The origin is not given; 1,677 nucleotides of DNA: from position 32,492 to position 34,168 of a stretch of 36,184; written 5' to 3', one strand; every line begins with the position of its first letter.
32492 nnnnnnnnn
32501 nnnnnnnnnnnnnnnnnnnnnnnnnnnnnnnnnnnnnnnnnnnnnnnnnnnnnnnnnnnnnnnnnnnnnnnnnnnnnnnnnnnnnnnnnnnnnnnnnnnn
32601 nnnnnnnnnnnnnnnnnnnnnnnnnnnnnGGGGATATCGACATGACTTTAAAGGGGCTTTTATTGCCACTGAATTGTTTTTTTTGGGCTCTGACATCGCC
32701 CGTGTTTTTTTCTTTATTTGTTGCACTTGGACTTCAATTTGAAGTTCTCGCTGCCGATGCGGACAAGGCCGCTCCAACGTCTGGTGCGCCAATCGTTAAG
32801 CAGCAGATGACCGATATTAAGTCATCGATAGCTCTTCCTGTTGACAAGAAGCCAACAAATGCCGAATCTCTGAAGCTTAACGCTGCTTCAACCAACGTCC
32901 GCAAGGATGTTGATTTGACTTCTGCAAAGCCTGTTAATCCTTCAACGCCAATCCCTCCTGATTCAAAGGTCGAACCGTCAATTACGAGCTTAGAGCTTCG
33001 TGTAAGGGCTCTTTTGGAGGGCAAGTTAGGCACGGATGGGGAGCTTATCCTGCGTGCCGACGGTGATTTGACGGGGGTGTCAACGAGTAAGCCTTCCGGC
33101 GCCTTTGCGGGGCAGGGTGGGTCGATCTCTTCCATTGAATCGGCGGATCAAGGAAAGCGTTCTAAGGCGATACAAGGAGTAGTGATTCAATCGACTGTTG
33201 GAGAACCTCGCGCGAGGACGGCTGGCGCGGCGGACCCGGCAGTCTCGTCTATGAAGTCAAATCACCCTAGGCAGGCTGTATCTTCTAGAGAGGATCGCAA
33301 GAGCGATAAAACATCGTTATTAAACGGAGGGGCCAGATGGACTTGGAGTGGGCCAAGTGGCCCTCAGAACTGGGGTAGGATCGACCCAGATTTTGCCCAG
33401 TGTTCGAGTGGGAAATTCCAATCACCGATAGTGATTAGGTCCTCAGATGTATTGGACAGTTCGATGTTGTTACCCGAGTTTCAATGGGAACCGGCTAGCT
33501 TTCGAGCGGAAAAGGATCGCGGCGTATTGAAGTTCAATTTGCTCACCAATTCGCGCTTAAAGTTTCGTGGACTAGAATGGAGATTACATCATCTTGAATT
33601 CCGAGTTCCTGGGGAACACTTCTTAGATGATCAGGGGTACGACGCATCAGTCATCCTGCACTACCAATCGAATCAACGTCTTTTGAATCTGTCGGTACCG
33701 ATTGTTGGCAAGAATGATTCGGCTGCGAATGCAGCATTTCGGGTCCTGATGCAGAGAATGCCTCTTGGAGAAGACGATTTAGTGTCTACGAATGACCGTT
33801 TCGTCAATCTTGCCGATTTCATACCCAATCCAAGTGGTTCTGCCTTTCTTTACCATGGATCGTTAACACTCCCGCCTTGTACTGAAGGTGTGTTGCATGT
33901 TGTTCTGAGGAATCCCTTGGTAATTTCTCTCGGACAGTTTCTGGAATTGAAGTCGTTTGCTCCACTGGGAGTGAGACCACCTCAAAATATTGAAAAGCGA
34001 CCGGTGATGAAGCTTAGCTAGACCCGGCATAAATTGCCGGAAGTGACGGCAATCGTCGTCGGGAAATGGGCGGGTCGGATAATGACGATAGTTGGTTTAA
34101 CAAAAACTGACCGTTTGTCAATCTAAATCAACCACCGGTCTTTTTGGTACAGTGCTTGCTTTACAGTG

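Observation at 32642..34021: Secreted alpha-carbonic-anhydrase-like pseudoenzyme embedded between fliR and flgB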

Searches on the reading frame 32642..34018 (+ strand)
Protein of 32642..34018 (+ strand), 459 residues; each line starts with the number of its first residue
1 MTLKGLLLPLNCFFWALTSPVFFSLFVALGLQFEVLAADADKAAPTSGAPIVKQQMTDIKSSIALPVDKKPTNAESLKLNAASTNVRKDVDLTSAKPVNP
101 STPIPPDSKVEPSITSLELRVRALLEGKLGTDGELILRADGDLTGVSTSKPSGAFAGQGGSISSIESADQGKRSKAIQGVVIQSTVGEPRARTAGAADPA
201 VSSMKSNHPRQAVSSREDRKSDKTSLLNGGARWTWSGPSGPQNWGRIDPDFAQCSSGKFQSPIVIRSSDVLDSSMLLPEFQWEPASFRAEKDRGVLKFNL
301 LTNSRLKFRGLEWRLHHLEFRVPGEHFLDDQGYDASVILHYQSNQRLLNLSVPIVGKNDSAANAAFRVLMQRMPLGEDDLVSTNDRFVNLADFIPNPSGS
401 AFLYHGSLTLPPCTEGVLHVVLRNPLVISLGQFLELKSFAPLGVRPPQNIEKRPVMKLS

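Call 3: search_protein_families(library=pfam, proteins=[window:32642-34018:+], max_evalue=0.01)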
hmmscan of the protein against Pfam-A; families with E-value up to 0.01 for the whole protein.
window:32642-34018:+ (459 aa): 1 family
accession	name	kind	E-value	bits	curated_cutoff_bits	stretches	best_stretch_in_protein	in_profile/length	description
PF00194.26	Carb_anhydrase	-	3.3e-14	53.6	27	1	240-439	2-223/254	Eukaryotic-type carbonic anhydrase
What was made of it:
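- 33335..34018 (+): Alpha-CA-fold domain (aa 232-459). Pfam PF00194 (call 3).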

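Call 4: search_solved_structures(query=window:32642-34018:+, max_evalue=0.001, show_alignments=3)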
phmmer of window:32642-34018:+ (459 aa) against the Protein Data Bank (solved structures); distinct sequences matched with E-value up to 0.001: 66 (the best 60 are shown).
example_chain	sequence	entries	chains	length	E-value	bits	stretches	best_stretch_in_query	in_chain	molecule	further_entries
4xz5_A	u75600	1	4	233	4.6e-22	81.9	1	232-457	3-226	Carbonic anhydrase, alpha family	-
4g7a_A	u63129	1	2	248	1.4e-21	80.2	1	232-454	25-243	Carbonate dehydratase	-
4x5s_A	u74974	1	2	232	2e-21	79.8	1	232-456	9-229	Carbonic anhydrase (Carbonate dehydratase)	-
4c3t_A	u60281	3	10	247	6.8e-21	78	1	226-457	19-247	CARBONATE DEHYDRATASE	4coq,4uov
8w7x_A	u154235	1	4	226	6.1e-20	74.9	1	232-456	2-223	SPS_Carbon Anhydrase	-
6im0_A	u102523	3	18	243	3.6e-19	72.3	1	228-456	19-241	Carbonic anhydrase (Carbonate dehydratase)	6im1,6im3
6eki_A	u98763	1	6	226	3.2e-17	65.9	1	229-457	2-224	Carbonic anhydrase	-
4ygf_A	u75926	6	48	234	4.2e-16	62.2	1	232-438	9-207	Alpha-carbonic anhydrase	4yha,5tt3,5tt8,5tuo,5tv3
4xfw_A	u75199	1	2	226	1.1e-15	60.8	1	233-438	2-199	Alpha-carbonic anhydrase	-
4twl_A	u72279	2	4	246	2.8e-15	59.5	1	236-438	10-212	Dioscorin 5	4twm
8dpc_A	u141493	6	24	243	7.4e-15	58.1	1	230-429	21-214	Carbonic anhydrase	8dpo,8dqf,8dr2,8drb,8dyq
1kop_A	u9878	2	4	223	1.7e-14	56.9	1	232-430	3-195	CARBONIC ANHYDRASE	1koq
5hpj_A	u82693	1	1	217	8.6e-14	54.6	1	233-455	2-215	Carbonic anhydrase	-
3q31_A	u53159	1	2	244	5.2e-12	48.7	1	230-449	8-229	Carbonic anhydrase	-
9r31_A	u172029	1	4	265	1.5e-10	43.9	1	231-438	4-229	Carbonic anhydrase 12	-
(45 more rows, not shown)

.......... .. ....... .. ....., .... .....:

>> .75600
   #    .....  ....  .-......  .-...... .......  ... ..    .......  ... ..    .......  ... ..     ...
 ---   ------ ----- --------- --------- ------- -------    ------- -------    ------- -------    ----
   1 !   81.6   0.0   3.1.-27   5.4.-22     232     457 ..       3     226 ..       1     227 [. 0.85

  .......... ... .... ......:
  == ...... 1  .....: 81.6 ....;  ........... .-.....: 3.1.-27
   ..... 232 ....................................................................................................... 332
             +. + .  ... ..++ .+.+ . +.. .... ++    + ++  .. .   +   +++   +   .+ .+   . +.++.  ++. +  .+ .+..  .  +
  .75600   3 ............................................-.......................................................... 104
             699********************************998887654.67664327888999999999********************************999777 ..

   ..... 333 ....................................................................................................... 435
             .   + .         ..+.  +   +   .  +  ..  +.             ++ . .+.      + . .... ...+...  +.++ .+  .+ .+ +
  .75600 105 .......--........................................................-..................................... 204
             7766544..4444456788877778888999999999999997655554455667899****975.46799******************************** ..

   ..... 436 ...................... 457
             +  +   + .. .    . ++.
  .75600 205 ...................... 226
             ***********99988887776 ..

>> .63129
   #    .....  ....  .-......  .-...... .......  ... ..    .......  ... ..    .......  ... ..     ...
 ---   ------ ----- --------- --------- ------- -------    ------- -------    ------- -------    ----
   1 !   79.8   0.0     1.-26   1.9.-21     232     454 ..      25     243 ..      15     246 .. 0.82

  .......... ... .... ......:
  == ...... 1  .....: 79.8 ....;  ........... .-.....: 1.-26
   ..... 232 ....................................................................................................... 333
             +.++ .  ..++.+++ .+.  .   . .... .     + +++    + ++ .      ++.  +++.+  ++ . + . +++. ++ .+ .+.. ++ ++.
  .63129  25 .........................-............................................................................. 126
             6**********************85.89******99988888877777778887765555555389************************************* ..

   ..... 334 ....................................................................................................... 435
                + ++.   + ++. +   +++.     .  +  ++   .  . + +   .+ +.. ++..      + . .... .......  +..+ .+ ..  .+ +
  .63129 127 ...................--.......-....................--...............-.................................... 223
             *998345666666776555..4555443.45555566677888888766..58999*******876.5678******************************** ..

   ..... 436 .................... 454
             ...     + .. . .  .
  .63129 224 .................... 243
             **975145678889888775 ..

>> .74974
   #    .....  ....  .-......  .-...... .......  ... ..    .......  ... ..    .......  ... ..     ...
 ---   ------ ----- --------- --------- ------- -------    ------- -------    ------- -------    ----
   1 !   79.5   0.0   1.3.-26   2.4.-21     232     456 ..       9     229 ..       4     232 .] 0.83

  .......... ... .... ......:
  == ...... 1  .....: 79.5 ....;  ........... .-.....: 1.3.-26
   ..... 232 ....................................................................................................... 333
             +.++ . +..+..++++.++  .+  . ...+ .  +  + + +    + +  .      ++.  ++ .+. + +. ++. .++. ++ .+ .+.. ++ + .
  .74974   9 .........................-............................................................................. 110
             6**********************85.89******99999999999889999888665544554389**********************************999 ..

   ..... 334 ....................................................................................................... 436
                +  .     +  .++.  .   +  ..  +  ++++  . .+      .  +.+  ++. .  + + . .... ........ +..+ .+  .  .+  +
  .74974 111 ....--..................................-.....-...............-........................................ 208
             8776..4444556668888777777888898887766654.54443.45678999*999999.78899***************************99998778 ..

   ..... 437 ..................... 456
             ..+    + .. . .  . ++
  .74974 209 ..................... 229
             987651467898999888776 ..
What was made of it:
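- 33335..34018 (+): PDB sequence matches (call 4).
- On Alpha-carbonic anhydrase (PF00194) as a fold and homology family: PDB best E 4.6e-22 (call 4).
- Closest known: Animal carbonic-anhydrase-related proteins. Same: PDB chains of RPTP gamma and zeta and of a CARP are weak sequence hits here (call 4).
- Checked: 66 PDB sequences match; the best is 4xz5 at E 4.6e-22 (call 4).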

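Call 5: search_protein_families(library=ncbifam, proteins=[window:32642-34018:+], max_evalue=0.01)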
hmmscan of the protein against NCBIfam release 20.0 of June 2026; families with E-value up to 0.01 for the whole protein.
window:32642-34018:+ (459 aa): 0 families

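Call 7: find_homologous_proteins(query=window:32642-34018:+, max_evalue=0.001)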
Query window:32642-34018:+ (459 aa): 7 proteins with E <= 0.001 among 8000 candidates.
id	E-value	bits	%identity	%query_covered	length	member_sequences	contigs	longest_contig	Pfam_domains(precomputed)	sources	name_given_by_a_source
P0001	0.0e+0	1022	100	100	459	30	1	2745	PF00194.27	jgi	-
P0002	2.5e-61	226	35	85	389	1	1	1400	PF00194.27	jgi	jgi:carbonic anhydrase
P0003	8.8e-61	224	37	77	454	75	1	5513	PF00194.27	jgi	-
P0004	2.8e-22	97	31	44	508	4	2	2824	PF00194.27,PF16747.11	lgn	-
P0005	8.9e-21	93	30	48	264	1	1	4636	PF00194.27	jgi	-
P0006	6.0e-19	86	29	47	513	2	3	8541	PF00194.27,PF16747.11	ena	-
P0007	1.2e-8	53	26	47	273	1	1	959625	PF00194.27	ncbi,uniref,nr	ncbi:alpha carbonic anhydrase 7-like [Phoenix dactylifera]|uniref:Carbonic anhydrase n=1 Tax=Phoenix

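Call 9: find_encoding_contigs(protein=P0003, flank=10000)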
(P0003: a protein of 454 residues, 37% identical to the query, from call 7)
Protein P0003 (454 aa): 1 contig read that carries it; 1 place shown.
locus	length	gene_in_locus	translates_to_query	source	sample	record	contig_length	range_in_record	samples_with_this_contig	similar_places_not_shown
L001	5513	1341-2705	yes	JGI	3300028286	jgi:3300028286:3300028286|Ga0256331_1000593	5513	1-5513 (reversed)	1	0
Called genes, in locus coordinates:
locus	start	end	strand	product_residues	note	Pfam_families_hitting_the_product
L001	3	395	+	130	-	PF01311:Bac_export_1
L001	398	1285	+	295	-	-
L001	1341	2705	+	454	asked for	PF00194:Carb_anhydrase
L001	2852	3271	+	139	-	PF00460:Flg_bb_rod (weak)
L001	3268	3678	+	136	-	PF00460:Flg_bb_rod (weak), PF06429:Flg_bbr_C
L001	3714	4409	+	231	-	PF03963:FlgD, PF13861:FLgD_tudor (weak), PF13860:FlgD_ig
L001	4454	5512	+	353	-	?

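Call 10: find_encoding_contigs(protein=P0002, flank=10000)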
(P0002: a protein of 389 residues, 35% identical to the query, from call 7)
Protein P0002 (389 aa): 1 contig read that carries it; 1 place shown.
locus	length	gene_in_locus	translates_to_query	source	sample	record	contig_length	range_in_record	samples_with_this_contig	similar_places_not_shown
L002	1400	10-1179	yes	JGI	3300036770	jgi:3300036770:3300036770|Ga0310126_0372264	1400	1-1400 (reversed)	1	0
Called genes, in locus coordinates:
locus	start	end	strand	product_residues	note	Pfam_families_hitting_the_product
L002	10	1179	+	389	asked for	PF00194:Carb_anhydrase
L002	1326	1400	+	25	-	?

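Call 14: find_related_loci(query=A1, collection=genome_contigs, flank=10000)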
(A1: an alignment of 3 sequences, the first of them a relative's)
Query A1 (459 aa) in genome_contigs; peptide patterns used: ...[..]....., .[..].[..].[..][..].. (x = any residue, [..] = any of these).
246 stretches matched a pattern; 2 encode a relative of the query (tblastn E <= 1e-3); 2 distinct loci.
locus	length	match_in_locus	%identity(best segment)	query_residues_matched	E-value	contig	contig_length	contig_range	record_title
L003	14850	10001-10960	37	107-458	4e-66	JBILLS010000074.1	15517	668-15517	MAG: Candidatus Nanopelagicales bacterium isolate ME2017-08-08_3300044911_group7_bin100 Rohwer_bin365_scaffold_4282_c1,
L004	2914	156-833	43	233-458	2e-59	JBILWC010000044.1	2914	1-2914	MAG: Steroidobacteraceae bacterium isolate ME2018-08-31_3300042380_group8_bin61 Rohwer_bin2484_scaffold_38127_c1, whole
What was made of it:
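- Tried and rejected: The two species-representative MAG contigs are binned into incompatible taxa, Nanopelagicales and Steroidobacteraceae, so at least one is mis-binned (call 14).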

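Call 18: find_encoding_contigs(protein=window:32642-34018:+, flank=10000)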
Protein window:32642-34018:+ (459 aa): 23 contigs read that carry it; 3 places shown.
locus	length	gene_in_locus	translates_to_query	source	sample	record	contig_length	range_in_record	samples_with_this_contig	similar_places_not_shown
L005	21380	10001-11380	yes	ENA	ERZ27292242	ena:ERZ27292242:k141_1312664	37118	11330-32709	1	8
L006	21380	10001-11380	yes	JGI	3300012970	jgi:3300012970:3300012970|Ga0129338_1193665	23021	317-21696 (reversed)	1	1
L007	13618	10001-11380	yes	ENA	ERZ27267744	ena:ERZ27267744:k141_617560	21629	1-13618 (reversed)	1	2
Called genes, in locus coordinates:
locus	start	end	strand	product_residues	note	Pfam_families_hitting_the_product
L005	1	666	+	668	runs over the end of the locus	PF01514:YscJ_FliF, PF08345:YscJ_FliF_C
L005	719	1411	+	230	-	-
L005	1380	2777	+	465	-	PF00006:ATP-synt_ab, PF18269:T3SS_ATPase_C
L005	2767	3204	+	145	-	PF02050:FliJ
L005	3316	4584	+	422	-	PF02120:Flg_hook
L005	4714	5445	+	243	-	PF03748:FliL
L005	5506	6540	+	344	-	PF02154:FliM, PF01052:FliMN_C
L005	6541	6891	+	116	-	PF01052:FliMN_C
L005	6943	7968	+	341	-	PF04347:FliO, PF00813:FliP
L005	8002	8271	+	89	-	PF01313:Bac_export_3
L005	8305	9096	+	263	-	PF01311:Bac_export_1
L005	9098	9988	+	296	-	-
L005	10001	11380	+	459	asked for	PF00194:Carb_anhydrase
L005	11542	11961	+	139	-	PF00460:Flg_bb_rod (weak)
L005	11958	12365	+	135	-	PF00460:Flg_bb_rod (weak), PF06429:Flg_bbr_C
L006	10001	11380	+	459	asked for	PF00194:Carb_anhydrase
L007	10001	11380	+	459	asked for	PF00194:Carb_anhydrase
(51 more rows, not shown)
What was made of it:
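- The exact protein is seen in 260 assembly blocks (call 18).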

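Call 21: search_protein_representatives(alignment_id=A1)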
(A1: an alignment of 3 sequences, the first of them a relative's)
Query: 3 sequences, 438 profile positions. Proteins with E-value up to 0.001 (for the whole library): 8655; up to 1e-10: 3278; up to 1e-30: 197. The best 150 are listed.
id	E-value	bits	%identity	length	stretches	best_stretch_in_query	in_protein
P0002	1.3e-227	772.4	-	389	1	50-438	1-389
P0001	3.5e-210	714.9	-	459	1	2-434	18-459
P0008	1.9e-130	452.1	-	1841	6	181-414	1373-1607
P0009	1.3e-99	350.5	-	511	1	8-434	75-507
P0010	3.9e-88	312.7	-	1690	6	200-430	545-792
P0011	7.2e-78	278.9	-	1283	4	194-430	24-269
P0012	5.5e-77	276.0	-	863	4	196-433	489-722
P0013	9.4e-74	265.3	-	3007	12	208-408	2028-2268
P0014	2.8e-71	257.2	-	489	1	67-432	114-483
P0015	8.6e-71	255.6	-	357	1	93-436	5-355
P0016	1.9e-70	254.4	-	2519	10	194-414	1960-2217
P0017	2.3e-68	247.6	-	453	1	21-437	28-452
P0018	1.2e-67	245.2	-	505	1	20-437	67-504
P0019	2.5e-66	240.9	-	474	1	20-436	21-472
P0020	3.4e-65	237.1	-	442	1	13-431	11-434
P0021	6.8e-65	236.1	-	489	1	99-434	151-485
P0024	3.3e-59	217.4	-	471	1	87-434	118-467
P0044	1.1e-39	153.0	-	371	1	92-430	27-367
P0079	9.0e-35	136.9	-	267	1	181-430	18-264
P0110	6.7e-33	130.7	-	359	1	180-432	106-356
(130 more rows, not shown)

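Call 26: find_homologous_proteins(query=A3, max_evalue=1e-30)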
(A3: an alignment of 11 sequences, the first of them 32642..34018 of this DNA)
Query A3 (11 sequences) (459 aa, profile of the alignment): 7 proteins with E <= 1e-30 among 8000 candidates.
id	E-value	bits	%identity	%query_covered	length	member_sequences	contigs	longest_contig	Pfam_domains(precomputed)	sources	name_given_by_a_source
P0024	5.2e-173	594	33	75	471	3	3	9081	PF00194.27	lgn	-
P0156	9.9e-169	580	31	74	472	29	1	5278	PF00194.27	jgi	jgi:carbonic anhydrase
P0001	3.3e-132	460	100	100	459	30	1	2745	PF00194.27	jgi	-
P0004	3.7e-46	176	31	44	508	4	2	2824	PF00194.27,PF16747.11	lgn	-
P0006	4.7e-42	163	29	47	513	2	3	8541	PF00194.27,PF16747.11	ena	-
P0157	4.3e-38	149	26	50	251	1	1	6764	PF00194.27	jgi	jgi:carbonic anhydrase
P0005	6.5e-36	142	30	48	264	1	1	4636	PF00194.27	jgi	-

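Call 27: find_encoding_contigs(protein=P0024, flank=10000)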
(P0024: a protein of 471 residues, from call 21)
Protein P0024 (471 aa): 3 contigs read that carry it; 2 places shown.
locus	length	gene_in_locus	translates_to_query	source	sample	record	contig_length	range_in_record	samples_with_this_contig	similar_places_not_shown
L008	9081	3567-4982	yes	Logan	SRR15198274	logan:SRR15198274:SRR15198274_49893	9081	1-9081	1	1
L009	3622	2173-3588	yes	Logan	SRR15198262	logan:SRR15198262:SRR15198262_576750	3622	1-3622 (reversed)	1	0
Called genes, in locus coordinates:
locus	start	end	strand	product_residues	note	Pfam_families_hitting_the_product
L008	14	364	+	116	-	PF01052:FliMN_C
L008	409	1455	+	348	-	PF04347:FliO, PF00813:FliP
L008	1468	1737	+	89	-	PF01313:Bac_export_3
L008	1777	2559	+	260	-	PF01311:Bac_export_1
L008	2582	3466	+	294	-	-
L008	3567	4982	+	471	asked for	PF00194:Carb_anhydrase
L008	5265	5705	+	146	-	PF00460:Flg_bb_rod (weak)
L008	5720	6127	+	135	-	PF00460:Flg_bb_rod (weak), PF06429:Flg_bbr_C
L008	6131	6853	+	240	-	PF03963:FlgD, PF13861:FLgD_tudor (weak), PF13860:FlgD_ig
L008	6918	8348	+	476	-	PF22692:LlgE_F_G_D1, PF07559:FlgE_D2, PF06429:Flg_bbr_C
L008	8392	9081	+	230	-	?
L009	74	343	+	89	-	PF01313:Bac_export_3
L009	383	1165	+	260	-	PF01311:Bac_export_1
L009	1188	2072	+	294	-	-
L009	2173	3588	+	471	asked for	PF00194:Carb_anhydrase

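Call 28: find_encoding_contigs(protein=P0156, flank=10000)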
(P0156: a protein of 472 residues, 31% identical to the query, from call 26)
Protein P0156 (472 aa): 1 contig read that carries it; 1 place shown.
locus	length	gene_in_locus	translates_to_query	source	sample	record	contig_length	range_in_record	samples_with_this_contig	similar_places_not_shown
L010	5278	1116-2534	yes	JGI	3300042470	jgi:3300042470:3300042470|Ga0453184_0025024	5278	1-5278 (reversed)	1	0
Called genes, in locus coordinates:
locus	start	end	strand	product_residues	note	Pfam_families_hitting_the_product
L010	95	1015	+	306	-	-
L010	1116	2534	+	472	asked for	PF00194:Carb_anhydrase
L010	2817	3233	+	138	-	PF00460:Flg_bb_rod (weak)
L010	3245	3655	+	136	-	PF00460:Flg_bb_rod (weak), PF06429:Flg_bbr_C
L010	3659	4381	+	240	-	PF03963:FlgD, PF13861:FLgD_tudor (weak), PF13860:FlgD_ig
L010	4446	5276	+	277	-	?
